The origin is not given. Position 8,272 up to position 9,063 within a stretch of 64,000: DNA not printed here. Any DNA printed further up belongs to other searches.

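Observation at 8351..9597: Three-gene mntA-hepT-HEPN-like operon inserted in the LOS core locus, with a His-less third HEPN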

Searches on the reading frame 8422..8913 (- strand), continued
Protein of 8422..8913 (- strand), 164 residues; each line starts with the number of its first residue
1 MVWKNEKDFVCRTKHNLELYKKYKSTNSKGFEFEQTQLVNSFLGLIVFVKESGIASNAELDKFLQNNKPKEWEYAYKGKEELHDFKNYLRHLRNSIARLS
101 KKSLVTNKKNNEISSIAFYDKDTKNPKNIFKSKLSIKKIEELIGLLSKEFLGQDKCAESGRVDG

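Call 24: search_protein_families(library=pfam, proteins=[L009:6530-7651:+, L008:7332-7889:+, L096:911-1660:+, L093:2169-2492:+, L093:1920-2120:+, L111:600-1355:+], max_evalue=0.1)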
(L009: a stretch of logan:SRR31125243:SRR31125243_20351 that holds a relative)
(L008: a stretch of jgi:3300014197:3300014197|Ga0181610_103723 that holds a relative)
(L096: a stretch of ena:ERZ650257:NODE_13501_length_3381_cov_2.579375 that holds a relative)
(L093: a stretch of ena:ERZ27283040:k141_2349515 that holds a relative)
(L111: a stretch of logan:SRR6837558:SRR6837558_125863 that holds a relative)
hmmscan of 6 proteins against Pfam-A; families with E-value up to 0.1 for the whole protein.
L009:6530-7651:+ (374 aa): 3 families
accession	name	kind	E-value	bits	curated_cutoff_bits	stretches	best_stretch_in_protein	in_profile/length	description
PF14088.11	DUF4268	-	1.8e-36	125.7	27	1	227-363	1-140/140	Domain of unknown function (DUF4268)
PF14281.12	PDDEXK_4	-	0.0085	16.5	22.3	1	47-139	65-156/183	PD-(D/E)XK nuclease superfamily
PF01939.22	NucS_C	-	0.015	15.7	24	1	28-97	3-69/124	Endonuclease NucS C-terminal domain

L008:7332-7889:+ (186 aa): 1 family
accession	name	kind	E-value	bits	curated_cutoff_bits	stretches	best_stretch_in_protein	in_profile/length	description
PF18510.6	NUC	-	0.02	15.9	25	1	41-93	100-152/162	Nuclease domain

L096:911-1660:+ (250 aa): 3 families
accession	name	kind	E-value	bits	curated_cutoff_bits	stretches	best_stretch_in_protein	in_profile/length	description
PF01939.22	NucS_C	-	0.0042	17.5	24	1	28-97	3-69/124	Endonuclease NucS C-terminal domain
PF19591.4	DUF6096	-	0.039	14.6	27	1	95-135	61-101/130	Family of unknown function (DUF6096)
PF18735.6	HEPN_RiboL-PSP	-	0.05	13.9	28.4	0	86-171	48-136/191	RiboL-PSP-HEPN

L093:2169-2492:+ (108 aa): 4 families
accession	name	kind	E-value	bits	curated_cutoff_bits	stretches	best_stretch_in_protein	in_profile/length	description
PF01909.29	NTP_transf_2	-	6.5e-14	52.5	21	1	9-82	3-82/93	Nucleotidyltransferase domain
PF18765.7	Polbeta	-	5.2e-11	43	26.9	1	10-73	3-68/93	Polymerase beta, Nucleotidyltransferase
PF22600.2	MTPAP-like_central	-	1.1e-05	25.9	27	1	17-64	37-82/139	Poly(A) RNA polymerase, mitochondrial-like, central palm domain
PF14792.12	DNA_pol_B_palm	-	0.0011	19.6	25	1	4-73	8-77/113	DNA polymerase beta palm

L093:1920-2120:+ (67 aa): 1 family
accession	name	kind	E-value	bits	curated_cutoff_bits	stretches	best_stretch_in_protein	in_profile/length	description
PF04230.19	PS_pyruv_trans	-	0.047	14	25.3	1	19-51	1-33/280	Polysaccharide pyruvyl transferase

L111:600-1355:+ (252 aa): 4 families
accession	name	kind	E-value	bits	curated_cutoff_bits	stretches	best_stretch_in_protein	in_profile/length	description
PF01939.22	NucS_C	-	0.0013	19.1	24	1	28-98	3-70/124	Endonuclease NucS C-terminal domain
PF14281.12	PDDEXK_4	-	0.0024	18.3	22.3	1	47-140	65-157/183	PD-(D/E)XK nuclease superfamily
PF01431.27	Peptidase_M13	-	0.018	15.1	24.5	1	24-108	55-132/205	Peptidase family M13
PF08548.17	Peptidase_M10_C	-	0.065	13.4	20.7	1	74-158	79-148/193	Peptidase M10 serralysin C terminal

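Call 25: search_protein_families(library=padloc, proteins=[L009:6530-7651:+, L008:7332-7889:+, L096:911-1660:+, L093:2169-2492:+], max_evalue=0.1)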
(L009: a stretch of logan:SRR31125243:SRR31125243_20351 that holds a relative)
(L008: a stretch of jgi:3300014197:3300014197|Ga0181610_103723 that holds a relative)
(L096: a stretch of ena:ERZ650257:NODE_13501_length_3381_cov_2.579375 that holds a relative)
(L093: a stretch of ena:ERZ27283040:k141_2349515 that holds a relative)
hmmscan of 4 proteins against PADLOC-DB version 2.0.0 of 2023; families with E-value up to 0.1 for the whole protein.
L009:6530-7651:+ (374 aa): 10 families
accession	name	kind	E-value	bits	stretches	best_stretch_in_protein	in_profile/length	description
PDLC04913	PDC-S11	-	2.3e-171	567.9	1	1-370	1-371/375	-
PDLC04910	PDC-S11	-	8.6e-73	243.6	1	1-314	1-307/359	-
PDLC04909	PDC-S11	-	1.9e-67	226.3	1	2-360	4-339/347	-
PDLC04915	PDC-S11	-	4e-56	188.9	1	8-225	8-223/379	-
PDLC04914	PDC-S11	-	9.5e-47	157.7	2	146-367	96-312/314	-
PDLC04916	PDC-S11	-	8.3e-38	128.4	1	11-215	10-205/358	-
PDLC04911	PDC-S11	-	7.5e-32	108.9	2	146-365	99-314/318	-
PDLC04912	PDC-S11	-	1.4e-29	101.3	2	147-365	100-312/313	-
PDLC04946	PDC-S18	-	3.5e-06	24.3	1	48-222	62-209/365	-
PDLC04944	PDC-S18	-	7e-05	20.3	1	14-98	10-92/307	-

L008:7332-7889:+ (186 aa): 0 families

L096:911-1660:+ (250 aa): 10 families
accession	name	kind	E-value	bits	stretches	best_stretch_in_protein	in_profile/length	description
PDLC04913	PDC-S11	-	5.8e-118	392.2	1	1-231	1-232/375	-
PDLC04910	PDC-S11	-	3.2e-67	225.3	1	1-218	1-218/359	-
PDLC04909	PDC-S11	-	4.3e-64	215.3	1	2-221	4-221/347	-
PDLC04915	PDC-S11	-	1.1e-56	190.8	1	7-223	7-221/379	-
PDLC04916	PDC-S11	-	2.8e-39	133.2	1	15-215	13-204/358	-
PDLC04914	PDC-S11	-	2.4e-06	24.9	1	9-98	3-93/314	-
PDLC04911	PDC-S11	-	6.4e-05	20.4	1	13-99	7-97/318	-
PDLC04946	PDC-S18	-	0.00012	19.3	1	49-99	63-112/365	-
PDLC04944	PDC-S18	-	0.0002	18.8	1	15-98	11-92/307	-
PDLC04912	PDC-S11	-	0.00035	17.9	1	12-112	6-107/313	-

L093:2169-2492:+ (108 aa): 15 families
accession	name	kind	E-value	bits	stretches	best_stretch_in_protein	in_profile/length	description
PDLC04903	PDC-S09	-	9.7e-11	39.9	1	5-75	13-82/108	-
PDLC04906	PDC-S09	-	3e-07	28.7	1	7-65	12-70/98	-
PDLC04907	PDC-S09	-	3.2e-07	28.5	1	15-71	23-80/114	-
PDLC04904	PDC-S09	-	7.3e-07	27.3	1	4-64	10-69/104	-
PDLC04902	PDC-S09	-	1.1e-05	23.7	1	4-64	6-66/97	-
PDLC04368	PDC-M05A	-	2e-05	22.5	1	7-48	93-136/201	-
PDLC04901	PDC-S09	-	0.00024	19.8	1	4-76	6-80/126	-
PDLC00801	Cyclase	-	0.00092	16.4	1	20-50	46-77/295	oligonucleotide-cyclase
PDLC04905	PDC-S09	-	0.0011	17.3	1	6-64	8-68/101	-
PDLC04369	PDC-M05A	-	0.0014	16.3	1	9-50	94-134/201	-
PDLC00788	Cyclase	-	0.0015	16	1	18-46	42-70/297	oligonucleotide-cyclase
PDLC03298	MTase_II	-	0.0036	14.5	1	38-84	238-284/362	Type II methyltransferase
PDLC04778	PDC-M70A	-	0.0039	14.5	1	6-67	32-97/355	-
PDLC04372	PDC-M05A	-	0.0049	15.2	1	22-46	79-103/167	-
PDLC00794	Cyclase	-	0.0096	13.2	1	21-49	46-75/297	oligonucleotide-cyclase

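Call 26: find_encoding_contigs(protein=P0002, flank=5000, max_places=4)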
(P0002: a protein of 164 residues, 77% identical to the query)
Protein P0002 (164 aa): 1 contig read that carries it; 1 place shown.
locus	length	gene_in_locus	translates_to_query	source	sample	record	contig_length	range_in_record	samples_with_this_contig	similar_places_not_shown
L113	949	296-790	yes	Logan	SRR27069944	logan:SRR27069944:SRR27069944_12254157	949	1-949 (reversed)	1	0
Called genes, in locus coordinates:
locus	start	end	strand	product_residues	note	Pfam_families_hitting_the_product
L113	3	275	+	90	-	?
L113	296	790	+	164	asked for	PF18736:pEK499_p136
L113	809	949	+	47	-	?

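Call 40: predict_structure(alignment_id=A1)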
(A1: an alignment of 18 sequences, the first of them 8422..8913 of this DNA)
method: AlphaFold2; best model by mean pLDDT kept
length: 164 residues; sequences in the alignment: 18
mean_pLDDT: 86.7   pTM: 0.83
mean pLDDT of the five models: 86.7, 85.7, 81.5, 81.0, 80.9
residues with pLDDT >= 90: 85; 70-90: 71; 50-70: 5; < 50: 3
segments of 3 or more residues with pLDDT < 50: 1-3
pLDDT, mean of each block of 10 residues (from residue 1): 67 93 86 90 89 77 94 91 93 88 79 90 90 95 91 81 71
secondary structure, 60 per line:
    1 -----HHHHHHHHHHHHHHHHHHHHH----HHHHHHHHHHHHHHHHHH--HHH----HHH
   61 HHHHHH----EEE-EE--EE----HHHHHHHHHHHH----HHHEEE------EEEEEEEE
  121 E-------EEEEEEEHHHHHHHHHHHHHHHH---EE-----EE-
elements in order: H6-26 H31-48 H58-66 E71-73 H85-96 E104-106 E113-121 E129-135 H136-151
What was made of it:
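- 8419..8913 (-): Gene 3: a HEPN protein of the pEK499_p136 family (PF18736) with R93 and N94 intact and His98 replaced by Arg. AF2 model with pLDDT 86.7 (call 40).
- On HEPN pEK499_p136 (PF18736): The AF2 model is confident (pLDDT 86.7) and mostly helical, with a beta insert (call 40).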

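Call 41: search_protein_representatives(alignment_id=A1)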
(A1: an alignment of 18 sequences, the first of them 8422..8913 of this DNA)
Query: 18 sequences, 164 profile positions. Proteins with E-value up to 0.001 (for the whole library): 1628; up to 1e-10: 597; up to 1e-30: 13. The best 150 are listed.
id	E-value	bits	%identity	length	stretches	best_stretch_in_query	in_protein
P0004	3.7e-66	238.4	-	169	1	1-163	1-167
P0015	1.7e-52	193.9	-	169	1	1-161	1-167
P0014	1.3e-46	174.8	-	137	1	36-163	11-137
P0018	5.8e-43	162.9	-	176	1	1-153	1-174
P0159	3.5e-41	157.2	-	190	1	5-154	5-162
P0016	5.1e-41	156.6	-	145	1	6-153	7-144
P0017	2.4e-40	154.4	-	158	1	1-154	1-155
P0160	1.5e-35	138.8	-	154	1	1-151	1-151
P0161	4.7e-35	137.2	-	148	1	1-152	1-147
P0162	2.7e-33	131.5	-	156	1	7-153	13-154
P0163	2.7e-32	128.2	-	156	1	7-151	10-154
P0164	3.7e-32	127.8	-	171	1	5-155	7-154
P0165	2.1e-31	125.3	-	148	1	7-151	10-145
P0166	4.7e-29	117.7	-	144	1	6-152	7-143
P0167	4.0e-28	114.7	-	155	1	7-153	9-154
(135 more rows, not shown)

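Call 47: search_solved_structures(query=A1, max_evalue=1)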
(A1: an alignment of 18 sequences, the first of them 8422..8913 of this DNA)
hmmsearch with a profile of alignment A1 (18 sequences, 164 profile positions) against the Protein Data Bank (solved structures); distinct sequences matched with E-value up to 1: 1.
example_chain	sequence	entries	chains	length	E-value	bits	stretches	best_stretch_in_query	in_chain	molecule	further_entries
7jil_m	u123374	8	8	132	0.14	15.2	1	87-131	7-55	30S ribosomal protein S8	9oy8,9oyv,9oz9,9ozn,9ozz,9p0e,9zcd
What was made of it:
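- Tried and rejected: A profile search of PDB sequences found only a chance hit to ribosomal protein S8 (call 47).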

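Call 48: fold_search(model_id=the predicted structure, library=pdb)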
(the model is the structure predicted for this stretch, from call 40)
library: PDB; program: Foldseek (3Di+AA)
matches with E <= 10: 271; with E <= 0.001: 0
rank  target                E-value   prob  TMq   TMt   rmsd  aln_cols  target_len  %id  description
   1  3tdh_C                3.6e-01  0.11  0.22  0.14  14.8       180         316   13  Structure of the regulatory fragment of sccharomyces cerevisiae AMPK in complex with AMP (released 2011-11-09)
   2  9nj8_B                7.7e-01  0.06  0.18  0.17  13.3       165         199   10  Crystal structure of apo Vibrio cholerae CqsR with D198N mutation (released 2025-07-02)
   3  5t7m_A                8.2e-01  0.05  0.18  0.15  15.5       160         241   11  LIGAND BINDING DOMAIN OF PSEUDOMONAS AERUGINOSA PAO1 AMINO ACID CHEMORECEPTOR PCTA IN COMPLEX WITH L-TRP (released 2017-09-20)
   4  2qrd_G                9.8e-01  0.07  0.19  0.11  16.4       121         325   14  Crystal Structure of the Adenylate Sensor from AMP-activated Protein Kinase in complex with ADP and ATP (released 2007-10-23)
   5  4ecg                  1.1e+00  0.09  0.28  0.16  11.1       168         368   11  Crystal structure of a putative iron-regulated protein A precursor (BDI_2603) from Parabacteroides distasonis ATCC 8503  (released 2012-04-11)
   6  9bsh_A                1.2e+00  0.15  0.16  0.12   5.2        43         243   14  Staphylococcus aureus exfoliative toxin A D164A variant (released 2025-04-23)
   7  3t4n_C                1.2e+00  0.06  0.18  0.10  13.1       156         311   14  Structure of the regulatory fragment of Saccharomyces cerevisiae AMPK in complex with ADP (released 2011-11-09)
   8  7xrx_B                1.3e+00  0.06  0.23  0.12  12.6       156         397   17  insulin-cleaving membrane protease-ICMP (released 2023-05-17)
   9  5t65_B                1.3e+00  0.05  0.18  0.16  12.9       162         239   11  LIGAND BINDING DOMAIN OF PSEUDOMONAS AERUGINOSA PAO1 AMINO ACID CHEMORECEPTOR PCTA IN COMPLEX WITH L-ILE (released 2017-09-13)
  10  5ltv_B                1.4e+00  0.06  0.20  0.17  12.0       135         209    7  LIGAND BINDING DOMAIN OF PSEUDOMONAS AERUGINOSA PAO1 AMINO ACID CHEMORECPETOR PCTC IN COMPLEX WITH GABA (released 2017-09-20)
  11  5t65_A                1.4e+00  0.04  0.18  0.13  14.9       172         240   13  LIGAND BINDING DOMAIN OF PSEUDOMONAS AERUGINOSA PAO1 AMINO ACID CHEMORECEPTOR PCTA IN COMPLEX WITH L-ILE (released 2017-09-13)
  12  6itu_A                1.5e+00  0.07  0.14  0.15   6.3        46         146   22  Crystal Structure of the GULP1 PTB domain-APP peptide complex (released 2019-08-14)
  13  3zv0_B                1.6e+00  0.05  0.22  0.12  21.1       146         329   10  Structure of the SHQ1P-CBF5P complex (released 2011-11-30)
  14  2oox_E                1.6e+00  0.05  0.18  0.10  15.4       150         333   16  Crystal structure of the adenylate sensor from AMP-activated protein kinase complexed with AMP (released 2007-02-06)
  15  2g7u_C                1.7e+00  0.02  0.14  0.10  14.9       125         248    9  2.3 A structure of putative catechol degradative operon regulator from Rhodococcus sp. RHA1 (released 2006-04-04)
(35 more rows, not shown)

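Call 49: search_protein_families(library=pfam, proteins=[L002:5516-8782:+, L002:1989-4889:+], max_evalue=0.01)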
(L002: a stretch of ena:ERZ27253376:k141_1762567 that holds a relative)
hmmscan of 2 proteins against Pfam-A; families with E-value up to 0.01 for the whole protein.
L002:5516-8782:+ (1089 aa): 9 families
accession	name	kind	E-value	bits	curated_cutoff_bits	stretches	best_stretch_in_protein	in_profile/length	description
PF01443.25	Viral_helicase1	-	3.4e-12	47.1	21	2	638-714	141-223/228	Viral superfamily 1 RNA helicase core domain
PF04760.21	IF2_N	-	4.5e-11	42.8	25.3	1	799-840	3-44/53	Translation initiation factor IF-2, N-terminal region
PF13604.12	AAA_30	-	1.2e-06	28.9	27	1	199-230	3-34/191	AAA domain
PF13245.12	AAA_19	-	1.7e-05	25.5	25.1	0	496-532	92-129/134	AAA domain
PF25199.1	nSTAND_NTPase5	-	0.00014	22.2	34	1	203-281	26-115/145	Novel STAND NTPase 5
PF13401.12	AAA_22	-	0.0049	17.6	27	0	213-250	4-33/130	AAA domain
PF06414.18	Zeta_toxin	-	0.0067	16.3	22.3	0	212-293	14-102/199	Zeta toxin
PF00270.35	DEAD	-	0.008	16.4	26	0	200-250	2-56/167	DEAD/DEAH box helicase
PF02562.22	PhoH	-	0.0099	15.8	27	0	198-233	5-38/205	PhoH-like protein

L002:1989-4889:+ (967 aa): 4 families
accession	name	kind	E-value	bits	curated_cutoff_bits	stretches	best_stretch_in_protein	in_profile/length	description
PF00271.37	Helicase_C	-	1.5e-26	93.2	23.5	1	470-577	3-110/110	Helicase conserved C-terminal domain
PF00176.29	SNF2-rel_dom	-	2.4e-24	86.4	24.9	1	96-383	16-254/290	SNF2-related domain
PF04851.21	ResIII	-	2.7e-10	40.9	22.5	1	87-245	13-163/164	Type III restriction enzyme, res subunit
PF00270.35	DEAD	-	1.1e-09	38.7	26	1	96-250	13-165/167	DEAD/DEAH box helicase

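Call 60: search_protein_families(library=padloc, proteins=[L002:1989-4889:+, L002:5516-8782:+], max_evalue=0.001)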
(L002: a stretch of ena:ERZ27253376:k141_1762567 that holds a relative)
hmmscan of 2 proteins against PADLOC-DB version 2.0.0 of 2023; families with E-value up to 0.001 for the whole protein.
L002:1989-4889:+ (967 aa): 37 families (the best 25 are shown)
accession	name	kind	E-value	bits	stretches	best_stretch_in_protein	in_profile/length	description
PDLC02623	DrmD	-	6.2e-106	353.3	1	48-669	69-716/1040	DrmD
PDLC02621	DrmD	-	5.6e-59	198.3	1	82-947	123-966/1040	DrmD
PDLC02500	BrxHI|BrxHII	-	7.4e-59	198.2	2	475-709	474-698/933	BrxHI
PDLC02619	DrmD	-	1.1e-52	177.3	2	84-273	36-222/872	DrmD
PDLC00659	HmaA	-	1.6e-46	156.7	2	478-634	508-668/1176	SNF2 helicase / DEAD-box helicase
PDLC02572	DrmA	-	5.4e-39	131.9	2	464-666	497-716/1043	DrmA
PDLC02620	DrmD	-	1.7e-38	130.2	2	483-665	485-665/1060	DrmD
PDLC02504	BrxHI|BrxHII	-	1.9e-38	130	2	450-654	452-661/971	BrxHII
PDLC02840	DpdE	-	9.5e-37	124.8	1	95-714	174-788/1091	DpdE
PDLC02632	DrmD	-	6.1e-36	122.1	2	79-264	122-321/662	DrmD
PDLC02843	DpdE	-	2.4e-34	116.5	2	84-278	162-333/1091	DpdE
PDLC02633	DrmD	-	1.5e-32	110.5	2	82-264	127-323/839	DrmD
PDLC02634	DrmD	-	2.9e-31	106.1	2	67-274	78-286/900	DrmD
PDLC02193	PLD_Helicase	-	4.2e-30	102.6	2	372-607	576-828/905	-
PDLC00628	ZorD1|ZorD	-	1.5e-23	80.5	2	92-257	528-690/1171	"SWI2/SNF2 helicase, Mrr-like nuclease"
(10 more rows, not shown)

L002:5516-8782:+ (1089 aa): 0 families

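Call 62: search_dna_similar(query=window:8422-8913:-, collection=plasmids, mode=protein, max_evalue=0.001, max_rows=15)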
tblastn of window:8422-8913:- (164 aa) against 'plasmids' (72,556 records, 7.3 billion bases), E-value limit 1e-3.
No match.

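Call 63: search_dna_similar(query=window:8422-8913:-, collection=phages, mode=protein, max_evalue=0.001, max_rows=10)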
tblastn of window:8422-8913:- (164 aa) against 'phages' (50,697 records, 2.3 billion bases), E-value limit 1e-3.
No match.
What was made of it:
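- Tried and rejected: tblastn of gene 3 against the annotated plasmid and phage collections found no match (calls 62, 63). pEK499 itself was therefore not recovered at this sensitivity.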

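Call 70: find_related_loci(query=A1, collection=viral_contigs, flank=4000)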
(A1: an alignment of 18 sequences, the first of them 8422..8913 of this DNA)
Query A1 (164 aa) in viral_contigs; peptide patterns used: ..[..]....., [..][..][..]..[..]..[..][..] (x = any residue, [..] = any of these).
31 stretches matched a pattern; 9 encode a relative of the query (tblastn E <= 1e-3); 9 distinct loci.
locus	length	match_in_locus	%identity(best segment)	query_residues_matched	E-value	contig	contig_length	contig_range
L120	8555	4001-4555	30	7-160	9e-13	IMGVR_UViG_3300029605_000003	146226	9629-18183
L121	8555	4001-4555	30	7-160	2e-11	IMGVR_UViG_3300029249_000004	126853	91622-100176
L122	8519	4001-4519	31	7-153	1e-10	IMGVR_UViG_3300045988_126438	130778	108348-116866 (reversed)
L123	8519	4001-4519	30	7-153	1e-10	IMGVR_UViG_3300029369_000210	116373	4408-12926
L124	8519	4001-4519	30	7-153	1e-10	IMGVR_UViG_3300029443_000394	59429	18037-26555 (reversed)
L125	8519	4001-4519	30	7-153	1e-10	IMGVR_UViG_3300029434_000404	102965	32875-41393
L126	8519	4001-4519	30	7-153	1e-10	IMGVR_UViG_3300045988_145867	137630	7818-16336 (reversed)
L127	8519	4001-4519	30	7-153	1e-10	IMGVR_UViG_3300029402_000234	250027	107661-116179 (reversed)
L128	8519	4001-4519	30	7-153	2e-10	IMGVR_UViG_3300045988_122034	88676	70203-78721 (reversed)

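Call 71: find_related_loci(query=L009:6530-7651:+, collection=viral_contigs, flank=3000)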
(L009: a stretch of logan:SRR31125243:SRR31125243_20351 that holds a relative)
Query L009:6530-7651:+ (374 aa) in viral_contigs; peptide patterns used: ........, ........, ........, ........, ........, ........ (x = any residue, [..] = any of these).
13 stretches matched a pattern; 8 encode a relative of the query (tblastn E <= 1e-3); 8 distinct loci.
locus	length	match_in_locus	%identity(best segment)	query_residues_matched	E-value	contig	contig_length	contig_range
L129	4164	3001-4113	56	1-360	5e-142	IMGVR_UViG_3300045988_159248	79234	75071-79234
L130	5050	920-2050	55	1-366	3e-140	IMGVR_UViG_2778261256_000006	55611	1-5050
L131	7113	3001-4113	56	1-360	7e-140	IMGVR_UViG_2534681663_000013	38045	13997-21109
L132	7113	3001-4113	56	1-360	9e-140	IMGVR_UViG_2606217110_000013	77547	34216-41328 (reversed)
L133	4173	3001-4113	56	1-360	6e-140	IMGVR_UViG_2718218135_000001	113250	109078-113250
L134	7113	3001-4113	56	1-360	4e-139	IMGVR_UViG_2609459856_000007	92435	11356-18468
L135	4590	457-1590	46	1-374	5e-114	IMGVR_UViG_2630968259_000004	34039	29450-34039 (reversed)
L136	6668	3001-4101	41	1-367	2e-96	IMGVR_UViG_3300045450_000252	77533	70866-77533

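Call 77: search_protein_families(library=pfam, proteins=[L006:79-759:+, L006:752-1942:+, L006:2459-2692:+, L006:2720-5788:+, L122:3461-3961:+, L122:5104-7659:-, L007:5001-5438:+], max_evalue=0.001)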
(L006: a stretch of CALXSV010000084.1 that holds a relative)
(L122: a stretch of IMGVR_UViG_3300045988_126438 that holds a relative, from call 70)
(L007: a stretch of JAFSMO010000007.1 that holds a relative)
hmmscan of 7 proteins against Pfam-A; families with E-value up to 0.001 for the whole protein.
L006:79-759:+ (227 aa): 1 family
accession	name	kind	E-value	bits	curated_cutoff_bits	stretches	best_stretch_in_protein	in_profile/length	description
PF02384.22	N6_Mtase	-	8.1e-61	206.5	20.4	1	1-187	130-311/311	N-6 DNA Methylase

L006:752-1942:+ (397 aa): 1 family
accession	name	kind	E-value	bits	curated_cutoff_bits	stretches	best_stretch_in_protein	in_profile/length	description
PF01420.25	Methylase_S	-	2.6e-46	158.4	22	2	4-182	3-168/168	Type I restriction modification DNA specificity domain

L006:2459-2692:+ (78 aa): 1 family
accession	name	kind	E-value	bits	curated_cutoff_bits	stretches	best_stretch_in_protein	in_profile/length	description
PF24718.1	HTH_73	-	4.3e-22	78.2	27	1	10-78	4-71/71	HTH-like domain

L006:2720-5788:+ (1023 aa): 7 families
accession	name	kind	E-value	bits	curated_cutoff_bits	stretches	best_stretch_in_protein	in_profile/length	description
PF11867.13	T1RH-like_C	-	2.9e-93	313.3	26.8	1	699-1022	13-328/329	Type I restriction enzyme HindI endonuclease subunit-like, C-terminal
PF18766.7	SWI2_SNF2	-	2e-76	256.9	26.7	1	259-501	1-215/221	SWI2/SNF2 ATPase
PF04313.20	HSDR_N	-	3.9e-42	144.8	25.1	1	3-201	2-197/198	Type I restriction enzyme R protein N terminus (HSDR_N)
PF04851.21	ResIII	-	2.2e-21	76.9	22.5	1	265-439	9-163/164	Type III restriction enzyme, res subunit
PF22679.2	T1R_D3-like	-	3.4e-20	73.5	27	1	597-669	82-156/158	Type I restriction enzyme subunit R domain 3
PF00270.35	DEAD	-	0.00016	21.9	26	0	288-392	23-129/167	DEAD/DEAH box helicase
PF13588.12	HSDR_N_2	-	0.00093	19.7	25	0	105-174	12-79/110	Type I restriction enzyme R protein N terminus (HSDR_N)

L122:3461-3961:+ (167 aa): 2 families
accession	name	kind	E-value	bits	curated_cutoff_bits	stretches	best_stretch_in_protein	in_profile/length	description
PF12760.12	Zn_ribbon_IS1595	-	1e-05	25.8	25.4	1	120-166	17-46/46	Transposase zinc-ribbon domain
PF01155.25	HypA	-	0.00029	21.3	28.9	0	5-31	71-95/112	Hydrogenase/urease nickel incorporation, metallochaperone, hypA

L122:5104-7659:- (851 aa): 1 family
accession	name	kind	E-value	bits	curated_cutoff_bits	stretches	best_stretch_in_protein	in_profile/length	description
PF10145.14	PhageMin_Tail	-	2.1e-18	67.3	33.2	1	511-721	2-191/201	Phage-related minor tail protein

L007:5001-5438:+ (146 aa): 1 family
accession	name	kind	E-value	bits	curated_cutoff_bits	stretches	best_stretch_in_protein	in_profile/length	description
PF18736.6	pEK499_p136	-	4.1e-13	49.8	26.6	1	1-144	28-141/152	HEPN pEK499 p136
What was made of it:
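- Gene 3 homologues lie in a type I R-M operon (L006, call 77).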
